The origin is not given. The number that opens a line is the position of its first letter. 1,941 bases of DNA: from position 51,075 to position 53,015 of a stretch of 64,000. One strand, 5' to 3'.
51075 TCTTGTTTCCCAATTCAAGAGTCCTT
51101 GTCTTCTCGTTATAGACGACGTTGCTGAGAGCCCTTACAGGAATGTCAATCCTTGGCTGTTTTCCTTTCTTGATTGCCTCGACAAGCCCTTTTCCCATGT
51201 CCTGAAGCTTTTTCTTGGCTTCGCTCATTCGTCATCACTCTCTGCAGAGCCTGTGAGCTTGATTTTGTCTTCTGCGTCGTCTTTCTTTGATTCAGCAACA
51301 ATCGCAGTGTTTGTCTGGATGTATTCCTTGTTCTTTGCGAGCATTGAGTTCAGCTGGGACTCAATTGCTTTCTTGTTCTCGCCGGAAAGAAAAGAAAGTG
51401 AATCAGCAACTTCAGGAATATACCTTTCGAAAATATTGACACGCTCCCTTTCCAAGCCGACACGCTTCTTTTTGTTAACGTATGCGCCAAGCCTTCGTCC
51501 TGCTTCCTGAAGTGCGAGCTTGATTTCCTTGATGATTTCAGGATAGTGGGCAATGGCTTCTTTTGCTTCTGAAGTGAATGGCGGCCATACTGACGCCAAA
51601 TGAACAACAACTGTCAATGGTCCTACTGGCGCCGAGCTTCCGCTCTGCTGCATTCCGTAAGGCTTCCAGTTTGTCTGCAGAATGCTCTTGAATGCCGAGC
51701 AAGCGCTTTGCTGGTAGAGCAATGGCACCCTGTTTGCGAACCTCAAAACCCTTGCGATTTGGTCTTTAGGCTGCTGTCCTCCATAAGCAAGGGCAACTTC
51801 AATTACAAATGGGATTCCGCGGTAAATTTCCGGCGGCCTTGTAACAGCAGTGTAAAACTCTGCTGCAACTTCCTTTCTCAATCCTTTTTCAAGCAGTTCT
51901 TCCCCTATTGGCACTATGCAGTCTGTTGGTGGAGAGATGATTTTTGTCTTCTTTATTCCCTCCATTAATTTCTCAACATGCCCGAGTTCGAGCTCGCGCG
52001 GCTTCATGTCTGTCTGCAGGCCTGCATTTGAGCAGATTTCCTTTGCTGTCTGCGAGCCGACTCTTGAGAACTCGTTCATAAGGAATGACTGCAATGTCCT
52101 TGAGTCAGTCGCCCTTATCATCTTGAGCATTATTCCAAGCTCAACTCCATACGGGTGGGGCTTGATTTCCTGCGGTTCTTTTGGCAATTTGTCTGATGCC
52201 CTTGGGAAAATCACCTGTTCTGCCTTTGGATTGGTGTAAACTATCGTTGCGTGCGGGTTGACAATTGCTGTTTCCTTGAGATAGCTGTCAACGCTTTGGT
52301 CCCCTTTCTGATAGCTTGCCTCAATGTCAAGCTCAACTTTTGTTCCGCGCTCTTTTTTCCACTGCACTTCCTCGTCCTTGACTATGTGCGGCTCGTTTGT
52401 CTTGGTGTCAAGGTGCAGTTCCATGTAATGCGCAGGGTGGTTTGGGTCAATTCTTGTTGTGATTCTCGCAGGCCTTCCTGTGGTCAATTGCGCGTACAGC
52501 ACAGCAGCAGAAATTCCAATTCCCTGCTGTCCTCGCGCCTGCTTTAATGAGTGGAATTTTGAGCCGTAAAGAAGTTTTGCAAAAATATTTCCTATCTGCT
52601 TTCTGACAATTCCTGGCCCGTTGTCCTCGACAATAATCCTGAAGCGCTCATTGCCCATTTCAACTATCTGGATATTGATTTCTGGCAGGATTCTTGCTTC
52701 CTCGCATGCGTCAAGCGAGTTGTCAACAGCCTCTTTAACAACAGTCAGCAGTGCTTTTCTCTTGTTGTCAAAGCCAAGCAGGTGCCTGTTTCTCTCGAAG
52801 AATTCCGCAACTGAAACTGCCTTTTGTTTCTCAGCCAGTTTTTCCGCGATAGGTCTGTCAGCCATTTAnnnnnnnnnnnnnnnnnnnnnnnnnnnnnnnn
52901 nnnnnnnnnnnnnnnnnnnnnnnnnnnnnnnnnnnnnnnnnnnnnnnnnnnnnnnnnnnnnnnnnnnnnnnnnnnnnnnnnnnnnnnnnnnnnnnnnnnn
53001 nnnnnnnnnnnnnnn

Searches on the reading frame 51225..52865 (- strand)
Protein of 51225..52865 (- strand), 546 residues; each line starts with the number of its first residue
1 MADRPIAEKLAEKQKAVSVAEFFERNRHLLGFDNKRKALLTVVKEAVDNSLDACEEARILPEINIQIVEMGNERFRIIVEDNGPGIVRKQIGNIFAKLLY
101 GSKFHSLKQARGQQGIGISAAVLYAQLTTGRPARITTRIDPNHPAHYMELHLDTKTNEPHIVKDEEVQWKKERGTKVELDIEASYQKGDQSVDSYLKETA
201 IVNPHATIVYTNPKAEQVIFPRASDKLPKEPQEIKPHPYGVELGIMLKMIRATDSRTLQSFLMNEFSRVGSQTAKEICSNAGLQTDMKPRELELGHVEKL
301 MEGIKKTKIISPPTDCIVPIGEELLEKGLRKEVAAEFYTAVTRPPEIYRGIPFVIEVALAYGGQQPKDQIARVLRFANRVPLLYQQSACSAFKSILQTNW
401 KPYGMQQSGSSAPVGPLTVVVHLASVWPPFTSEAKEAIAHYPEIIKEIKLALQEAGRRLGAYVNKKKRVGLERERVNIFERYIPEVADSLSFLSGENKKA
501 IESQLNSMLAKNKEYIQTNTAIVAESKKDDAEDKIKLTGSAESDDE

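Call 62: search_protein_families(library=pfam, proteins=[window:51225-52865:-], max_evalue=0.001)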
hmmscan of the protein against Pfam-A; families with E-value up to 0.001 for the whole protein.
window:51225-52865:- (546 aa): 3 families
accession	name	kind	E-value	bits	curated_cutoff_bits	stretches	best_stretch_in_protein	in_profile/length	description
PF09239.17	Topo-VIb_trans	-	5e-57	192.6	24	1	312-473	1-157/159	Topoisomerase VI B subunit, transducer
PF02518.31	HATPase_c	-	1.8e-09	38.5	26.4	1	36-130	3-89/111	Histidine kinase-, DNA gyrase B-, and HSP90-like ATPase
PF13589.12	HATPase_c_3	-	4.7e-09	36.8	25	1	41-124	5-83/137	Histidine kinase-, DNA gyrase B-, and HSP90-like ATPase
